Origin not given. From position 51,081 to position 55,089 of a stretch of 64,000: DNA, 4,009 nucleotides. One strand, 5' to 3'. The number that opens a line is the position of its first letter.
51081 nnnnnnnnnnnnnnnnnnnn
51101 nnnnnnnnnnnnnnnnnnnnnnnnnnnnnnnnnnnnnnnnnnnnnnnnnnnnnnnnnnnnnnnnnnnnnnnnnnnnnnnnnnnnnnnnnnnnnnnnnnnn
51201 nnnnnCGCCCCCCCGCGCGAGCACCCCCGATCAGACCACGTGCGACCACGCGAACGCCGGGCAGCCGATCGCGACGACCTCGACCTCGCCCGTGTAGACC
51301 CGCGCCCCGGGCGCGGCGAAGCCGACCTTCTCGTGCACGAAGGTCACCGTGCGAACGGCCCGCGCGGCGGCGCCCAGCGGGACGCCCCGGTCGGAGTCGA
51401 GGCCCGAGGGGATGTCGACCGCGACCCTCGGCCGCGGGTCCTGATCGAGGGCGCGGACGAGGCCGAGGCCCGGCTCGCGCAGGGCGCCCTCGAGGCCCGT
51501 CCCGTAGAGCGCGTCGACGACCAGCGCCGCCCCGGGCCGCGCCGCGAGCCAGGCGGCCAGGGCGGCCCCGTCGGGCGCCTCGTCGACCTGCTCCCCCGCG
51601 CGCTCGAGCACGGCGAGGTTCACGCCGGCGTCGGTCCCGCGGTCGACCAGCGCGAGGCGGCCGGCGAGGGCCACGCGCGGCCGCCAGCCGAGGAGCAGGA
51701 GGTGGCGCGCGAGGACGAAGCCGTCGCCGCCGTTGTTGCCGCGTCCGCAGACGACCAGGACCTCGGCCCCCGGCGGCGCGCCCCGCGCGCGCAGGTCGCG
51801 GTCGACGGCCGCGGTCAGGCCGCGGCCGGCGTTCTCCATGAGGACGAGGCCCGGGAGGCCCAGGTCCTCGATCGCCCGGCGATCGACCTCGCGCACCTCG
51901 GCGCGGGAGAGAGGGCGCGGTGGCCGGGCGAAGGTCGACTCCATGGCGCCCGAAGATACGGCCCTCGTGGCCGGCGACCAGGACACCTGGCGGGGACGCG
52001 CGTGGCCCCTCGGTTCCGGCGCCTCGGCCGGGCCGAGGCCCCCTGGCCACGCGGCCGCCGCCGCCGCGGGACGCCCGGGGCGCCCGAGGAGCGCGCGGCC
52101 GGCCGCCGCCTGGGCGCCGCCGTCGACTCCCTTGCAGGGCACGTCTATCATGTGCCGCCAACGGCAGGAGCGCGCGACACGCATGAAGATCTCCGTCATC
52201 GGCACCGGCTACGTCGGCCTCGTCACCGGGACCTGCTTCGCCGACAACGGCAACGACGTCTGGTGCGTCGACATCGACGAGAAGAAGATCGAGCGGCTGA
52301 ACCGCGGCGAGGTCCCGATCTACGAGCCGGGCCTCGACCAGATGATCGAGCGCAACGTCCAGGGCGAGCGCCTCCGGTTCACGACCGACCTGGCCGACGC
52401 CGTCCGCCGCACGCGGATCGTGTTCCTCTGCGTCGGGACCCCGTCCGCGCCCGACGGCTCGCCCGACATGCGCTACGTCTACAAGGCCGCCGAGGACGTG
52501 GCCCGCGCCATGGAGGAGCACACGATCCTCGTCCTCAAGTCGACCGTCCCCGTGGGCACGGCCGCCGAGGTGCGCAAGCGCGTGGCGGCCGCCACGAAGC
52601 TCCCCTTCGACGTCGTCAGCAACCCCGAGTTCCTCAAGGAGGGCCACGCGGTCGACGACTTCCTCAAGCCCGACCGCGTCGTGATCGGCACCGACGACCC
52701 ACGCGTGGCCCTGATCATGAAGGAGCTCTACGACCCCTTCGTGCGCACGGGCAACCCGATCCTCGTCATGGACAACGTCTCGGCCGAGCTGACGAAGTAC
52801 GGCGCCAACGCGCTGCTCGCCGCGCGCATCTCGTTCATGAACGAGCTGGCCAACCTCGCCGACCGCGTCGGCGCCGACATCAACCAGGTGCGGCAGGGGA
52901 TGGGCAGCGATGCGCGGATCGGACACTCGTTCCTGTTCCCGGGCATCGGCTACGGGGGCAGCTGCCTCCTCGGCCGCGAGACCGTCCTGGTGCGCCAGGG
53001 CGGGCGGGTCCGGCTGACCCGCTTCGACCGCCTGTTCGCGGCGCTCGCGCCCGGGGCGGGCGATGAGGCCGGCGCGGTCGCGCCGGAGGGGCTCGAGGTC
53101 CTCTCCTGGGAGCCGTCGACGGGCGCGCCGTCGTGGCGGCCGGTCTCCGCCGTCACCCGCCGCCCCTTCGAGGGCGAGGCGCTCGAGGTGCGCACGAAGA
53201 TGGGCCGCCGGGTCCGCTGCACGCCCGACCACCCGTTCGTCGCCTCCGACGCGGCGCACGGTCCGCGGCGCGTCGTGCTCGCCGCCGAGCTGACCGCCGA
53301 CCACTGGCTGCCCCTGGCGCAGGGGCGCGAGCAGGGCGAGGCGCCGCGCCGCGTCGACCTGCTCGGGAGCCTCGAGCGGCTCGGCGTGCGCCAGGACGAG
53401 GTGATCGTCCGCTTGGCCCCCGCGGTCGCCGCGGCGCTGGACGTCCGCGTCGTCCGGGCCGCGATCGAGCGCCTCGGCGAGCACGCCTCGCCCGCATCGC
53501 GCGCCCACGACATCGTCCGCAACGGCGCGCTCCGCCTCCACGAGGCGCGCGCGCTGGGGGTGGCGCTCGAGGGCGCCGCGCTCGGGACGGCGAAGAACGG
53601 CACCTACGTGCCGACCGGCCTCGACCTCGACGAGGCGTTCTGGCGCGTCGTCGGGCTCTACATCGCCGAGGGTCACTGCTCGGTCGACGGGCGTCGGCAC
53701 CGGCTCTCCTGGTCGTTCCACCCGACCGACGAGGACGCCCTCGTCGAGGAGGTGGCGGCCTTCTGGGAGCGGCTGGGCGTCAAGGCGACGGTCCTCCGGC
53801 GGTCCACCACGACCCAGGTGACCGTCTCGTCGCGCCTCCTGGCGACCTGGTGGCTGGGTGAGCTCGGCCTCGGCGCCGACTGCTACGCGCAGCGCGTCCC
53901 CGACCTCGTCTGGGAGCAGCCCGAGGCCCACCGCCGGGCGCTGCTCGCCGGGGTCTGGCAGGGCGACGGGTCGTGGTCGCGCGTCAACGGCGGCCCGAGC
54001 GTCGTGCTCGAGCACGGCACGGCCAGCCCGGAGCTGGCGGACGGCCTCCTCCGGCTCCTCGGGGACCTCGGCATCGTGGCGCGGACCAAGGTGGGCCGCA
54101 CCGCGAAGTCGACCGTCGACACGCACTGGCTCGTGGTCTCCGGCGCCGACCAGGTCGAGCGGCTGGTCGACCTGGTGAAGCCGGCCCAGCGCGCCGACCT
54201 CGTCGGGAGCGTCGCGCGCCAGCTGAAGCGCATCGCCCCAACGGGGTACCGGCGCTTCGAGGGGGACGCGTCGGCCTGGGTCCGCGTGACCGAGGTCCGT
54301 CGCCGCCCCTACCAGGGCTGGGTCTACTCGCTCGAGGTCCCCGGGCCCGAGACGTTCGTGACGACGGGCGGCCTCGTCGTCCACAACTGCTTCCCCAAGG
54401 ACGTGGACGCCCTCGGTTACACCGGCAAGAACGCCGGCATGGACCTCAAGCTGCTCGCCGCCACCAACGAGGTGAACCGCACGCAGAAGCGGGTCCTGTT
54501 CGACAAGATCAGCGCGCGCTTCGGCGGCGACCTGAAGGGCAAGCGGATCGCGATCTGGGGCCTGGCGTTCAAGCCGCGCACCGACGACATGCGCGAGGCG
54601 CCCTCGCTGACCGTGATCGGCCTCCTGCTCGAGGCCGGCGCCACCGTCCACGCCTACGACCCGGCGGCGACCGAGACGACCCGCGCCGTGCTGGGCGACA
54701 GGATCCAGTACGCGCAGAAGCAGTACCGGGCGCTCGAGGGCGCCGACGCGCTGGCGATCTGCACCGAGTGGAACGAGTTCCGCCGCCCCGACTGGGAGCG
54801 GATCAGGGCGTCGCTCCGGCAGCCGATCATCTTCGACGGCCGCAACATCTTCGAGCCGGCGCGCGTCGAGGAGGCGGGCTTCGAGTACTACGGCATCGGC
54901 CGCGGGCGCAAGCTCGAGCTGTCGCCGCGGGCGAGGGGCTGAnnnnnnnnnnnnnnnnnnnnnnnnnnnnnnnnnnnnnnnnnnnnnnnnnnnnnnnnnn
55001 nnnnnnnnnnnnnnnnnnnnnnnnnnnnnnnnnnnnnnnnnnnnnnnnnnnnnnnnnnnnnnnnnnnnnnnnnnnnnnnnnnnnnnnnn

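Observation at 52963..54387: Full-length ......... intein inserted at the catalytic cysteine of UDP-glucose 6-dehydrogenase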

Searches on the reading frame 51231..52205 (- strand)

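Call 33: search_protein_families(library=ncbifam, proteins=[window:51231-52205:-], max_evalue=0.00001)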
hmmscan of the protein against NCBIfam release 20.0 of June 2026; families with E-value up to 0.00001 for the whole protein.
window:51231-52205:- (324 aa): 2 families
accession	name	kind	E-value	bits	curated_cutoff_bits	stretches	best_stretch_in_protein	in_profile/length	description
TIGR00197.1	yjeF_nterm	hypoth_equivalog_domain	3.4e-42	144.4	88.6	1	102-316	6-205/206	NAD(P)H-hydrate epimerase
NF007856.0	PRK10565.1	equivalog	1.5e-25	89.9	703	1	102-315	21-219/510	bifunctional ADP-dependent NAD(P)H-hydrate dehydratase/NAD(P)H-hydrate epimerase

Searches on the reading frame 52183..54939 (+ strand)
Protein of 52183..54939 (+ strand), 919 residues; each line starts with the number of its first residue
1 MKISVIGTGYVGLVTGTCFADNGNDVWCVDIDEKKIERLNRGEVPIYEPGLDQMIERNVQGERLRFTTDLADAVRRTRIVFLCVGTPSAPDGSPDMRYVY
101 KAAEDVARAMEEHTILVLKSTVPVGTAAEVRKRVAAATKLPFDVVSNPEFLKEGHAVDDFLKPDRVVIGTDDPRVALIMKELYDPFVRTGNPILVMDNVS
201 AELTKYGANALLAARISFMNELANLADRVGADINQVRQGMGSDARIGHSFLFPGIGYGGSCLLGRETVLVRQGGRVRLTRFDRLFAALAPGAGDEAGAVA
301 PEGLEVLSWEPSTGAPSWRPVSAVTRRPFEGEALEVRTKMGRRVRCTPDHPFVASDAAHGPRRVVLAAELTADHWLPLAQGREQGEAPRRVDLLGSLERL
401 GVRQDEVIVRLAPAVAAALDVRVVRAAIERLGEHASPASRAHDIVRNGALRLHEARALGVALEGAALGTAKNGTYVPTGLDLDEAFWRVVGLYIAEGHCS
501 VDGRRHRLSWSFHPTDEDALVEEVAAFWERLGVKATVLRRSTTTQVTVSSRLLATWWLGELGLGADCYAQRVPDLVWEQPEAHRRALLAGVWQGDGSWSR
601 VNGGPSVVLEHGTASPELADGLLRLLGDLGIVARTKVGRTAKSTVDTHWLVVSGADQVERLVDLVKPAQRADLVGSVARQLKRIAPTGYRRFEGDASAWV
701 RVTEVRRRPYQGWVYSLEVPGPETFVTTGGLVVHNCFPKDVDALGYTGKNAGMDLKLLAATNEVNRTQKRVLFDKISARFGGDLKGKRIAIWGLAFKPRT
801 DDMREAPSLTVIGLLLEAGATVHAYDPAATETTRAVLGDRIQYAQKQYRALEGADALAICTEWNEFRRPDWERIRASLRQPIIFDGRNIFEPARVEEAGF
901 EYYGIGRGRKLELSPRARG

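Call 4: search_protein_families(library=pfam, proteins=[window:52183-54939:+], max_evalue=0.01)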
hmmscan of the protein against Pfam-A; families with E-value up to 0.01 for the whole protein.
window:52183-54939:+ (919 aa): 10 families
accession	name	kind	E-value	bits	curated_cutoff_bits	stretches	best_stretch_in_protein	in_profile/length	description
PF03721.20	UDPG_MGDP_dh_N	-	6.2e-65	218.7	27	1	1-182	1-187/187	UDP-glucose/GDP-mannose dehydrogenase family, NAD binding domain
PF03720.21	UDPG_MGDP_dh_C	-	2.3e-34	118.3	30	1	790-892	1-103/103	UDP-glucose/GDP-mannose dehydrogenase family, UDP binding domain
PF00984.24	UDPG_MGDP_dh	-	1.1e-31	109.2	25.4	2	200-263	2-65/94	UDP-glucose/GDP-mannose dehydrogenase family, central domain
PF14528.11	LAGLIDADG_3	-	2.7e-14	53.6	22.5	2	584-663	3-79/82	LAGLIDADG-like domain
PF14890.11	Intein_splicing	-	1.2e-10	41.8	35.8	1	321-735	38-155/155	Intein splicing domain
PF03446.21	NAD_binding_2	-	2.2e-07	31.5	21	1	2-137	1-110/161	NAD binding domain of 6-phosphogluconate dehydrogenase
PF02737.24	3HCDH_N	-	0.00057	20.3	22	1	2-80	1-82/180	3-hydroxyacyl-CoA dehydrogenase, NAD binding domain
PF01210.29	NAD_Gly3P_dh_N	-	0.0016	18.8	23.1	1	2-86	1-79/158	NAD-dependent glycerol-3-phosphate dehydrogenase N-terminus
PF02558.23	ApbA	-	0.002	18.2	22.2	1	3-56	1-53/150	Ketopantoate reductase PanE/ApbA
PF05204.19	Hom_end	-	0.0042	17.6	21.1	0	576-648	6-80/110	Homing endonuclease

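Call 5: search_protein_families(library=ncbifam, proteins=[window:52183-54939:+], max_evalue=0.01)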
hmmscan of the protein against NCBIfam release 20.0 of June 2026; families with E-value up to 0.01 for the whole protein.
window:52183-54939:+ (919 aa): 19 families
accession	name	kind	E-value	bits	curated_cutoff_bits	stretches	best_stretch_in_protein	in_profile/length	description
NF047673.2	TeichurnBiosyTuaD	equivalog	2.4e-146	488.3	700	2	2-264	3-264/439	UDP-glucose 6-dehydrogenase TuaD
TIGR03026.1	NDP-sugDHase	subfamily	2.7e-133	444.7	189.8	2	1-262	1-265/413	nucleotide sugar dehydrogenase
NF041297.1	UDPGDh_AglM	equivalog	5.6e-111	371.5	670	2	1-262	1-269/429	UDP-glucose 6-dehydrogenase AglM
NF040825.1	UDPMaNacDH_Arch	equivalog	6.7e-58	196.5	750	2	1-266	1-263/418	UDP-N-acetyl-D-mannosamine dehydrogenase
NF008286.0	PRK11064.1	equivalog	7.7e-44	149.9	459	2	2-263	5-268/420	UDP-N-acetyl-D-mannosamine dehydrogenase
NF011631.0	PRK15057.1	equivalog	1.1e-39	136.7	757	1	1-263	1-255/388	UDP-glucose 6-dehydrogenase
NF045703.1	rSAM_Tes_intein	exception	7.8e-27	93.5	1700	1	261-737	156-612/1040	tetraether lipid synthase Tes, intein-containing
NF011491.0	PRK14898.1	equivalog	2e-16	59.2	783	1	265-635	80-384/860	DNA-directed RNA polymerase subunit A''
NF011729.0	PRK15182.1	equivalog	3.2e-12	45.9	592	1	2-261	8-261/425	Vi polysaccharide biosynthesis UDP-N-acetylglucosamine C-6 dehydrogenase TviB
NF005852.0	PRK07773.1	equivalog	8.5e-10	37.6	780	1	546-665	573-694/886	replicative DNA helicase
TIGR01445.1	intein_Nterm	domain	6.1e-08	33.5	24.5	1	261-353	1-82/83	intein N-terminal splicing region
NF038098.1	GyrA_w_intein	exception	4.7e-07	28.1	1850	1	511-643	258-394/1232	intein-containing DNA gyrase subunit A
NF011303.0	PRK14715.1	equivalog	2.8e-06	24.7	1585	1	485-608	1119-1236/1627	DNA-directed DNA polymerase II large subunit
TIGR01443.1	intein_Cterm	domain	3.3e-06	27.2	15.6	1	713-736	1-24/24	intein C-terminal splicing region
NF000942.0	PRK00094.1-4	subfamily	0.00051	19.3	257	1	1-88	3-84/334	NAD(P)H-dependent glycerol-3-phosphate dehydrogenase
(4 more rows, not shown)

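Call 72: list_cluster_members(proteins=[window:52183-54939:+, window:54946-55899:+])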
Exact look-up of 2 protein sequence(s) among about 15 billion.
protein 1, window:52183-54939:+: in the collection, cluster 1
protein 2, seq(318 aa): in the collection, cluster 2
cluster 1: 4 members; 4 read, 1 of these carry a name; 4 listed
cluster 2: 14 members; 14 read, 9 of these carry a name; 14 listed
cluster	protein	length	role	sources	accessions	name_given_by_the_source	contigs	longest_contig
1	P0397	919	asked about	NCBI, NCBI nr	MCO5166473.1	MAG: nucleotide sugar dehydrogenase [Planctomycetes bacterium] | nucleotide sugar dehydrogenase [Planctomycetota bacterium]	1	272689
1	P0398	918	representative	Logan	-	-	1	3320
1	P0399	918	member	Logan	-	-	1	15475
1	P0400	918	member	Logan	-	-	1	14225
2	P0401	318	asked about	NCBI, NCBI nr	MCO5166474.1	MAG: SDR family oxidoreductase [Planctomycetes bacterium] | SDR family oxidoreductase [Planctomycetota bacterium]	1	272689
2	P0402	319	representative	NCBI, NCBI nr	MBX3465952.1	MAG: SDR family oxidoreductase [Planctomycetes bacterium] | SDR family oxidoreductase [Planctomycetota bacterium]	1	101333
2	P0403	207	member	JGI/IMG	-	dTDP-glucose 4,6-dehydratase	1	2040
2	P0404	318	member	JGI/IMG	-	dTDP-glucose 4,6-dehydratase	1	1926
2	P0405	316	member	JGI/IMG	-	dTDP-glucose 4,6-dehydratase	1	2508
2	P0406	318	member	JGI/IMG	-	dTDP-glucose 4,6-dehydratase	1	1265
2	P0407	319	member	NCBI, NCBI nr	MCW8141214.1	MAG: SDR family oxidoreductase [Planctomycetota bacterium] | SDR family oxidoreductase [Planctomycetota bacterium]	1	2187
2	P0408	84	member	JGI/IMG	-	dTDP-glucose 4,6-dehydratase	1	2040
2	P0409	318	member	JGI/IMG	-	dTDP-glucose 4,6-dehydratase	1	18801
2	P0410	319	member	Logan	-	-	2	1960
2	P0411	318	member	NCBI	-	-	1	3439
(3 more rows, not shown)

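Call 75: find_encoding_contigs(protein=P0399, flank=8000, max_places=2)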
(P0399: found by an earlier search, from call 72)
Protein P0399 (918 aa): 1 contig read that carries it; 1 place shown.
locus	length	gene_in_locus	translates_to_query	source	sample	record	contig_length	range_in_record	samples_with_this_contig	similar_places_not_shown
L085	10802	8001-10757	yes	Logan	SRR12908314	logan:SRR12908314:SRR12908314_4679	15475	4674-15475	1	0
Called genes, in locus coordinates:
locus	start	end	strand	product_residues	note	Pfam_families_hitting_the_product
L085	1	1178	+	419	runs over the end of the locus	PF00149:Metallophos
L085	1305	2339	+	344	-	PF08557:Lipid_DES, PF00487:FA_desaturase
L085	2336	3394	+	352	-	PF00487:FA_desaturase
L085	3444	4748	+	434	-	PF00067:p450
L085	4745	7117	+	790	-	PF03176:MMPL, PF02460:Patched (faint), PF03176:MMPL, PF00873:ACR_tran (weak)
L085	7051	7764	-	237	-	PF03853:YjeF_N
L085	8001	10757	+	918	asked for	PF03446:NAD_binding_2 (faint), PF03721:UDPG_MGDP_dh_N, PF00984:UDPG_MGDP_dh, PF14890:Intein_splicing, PF14528:LAGLIDADG_3, PF03720:UDPG_MGDP_dh_C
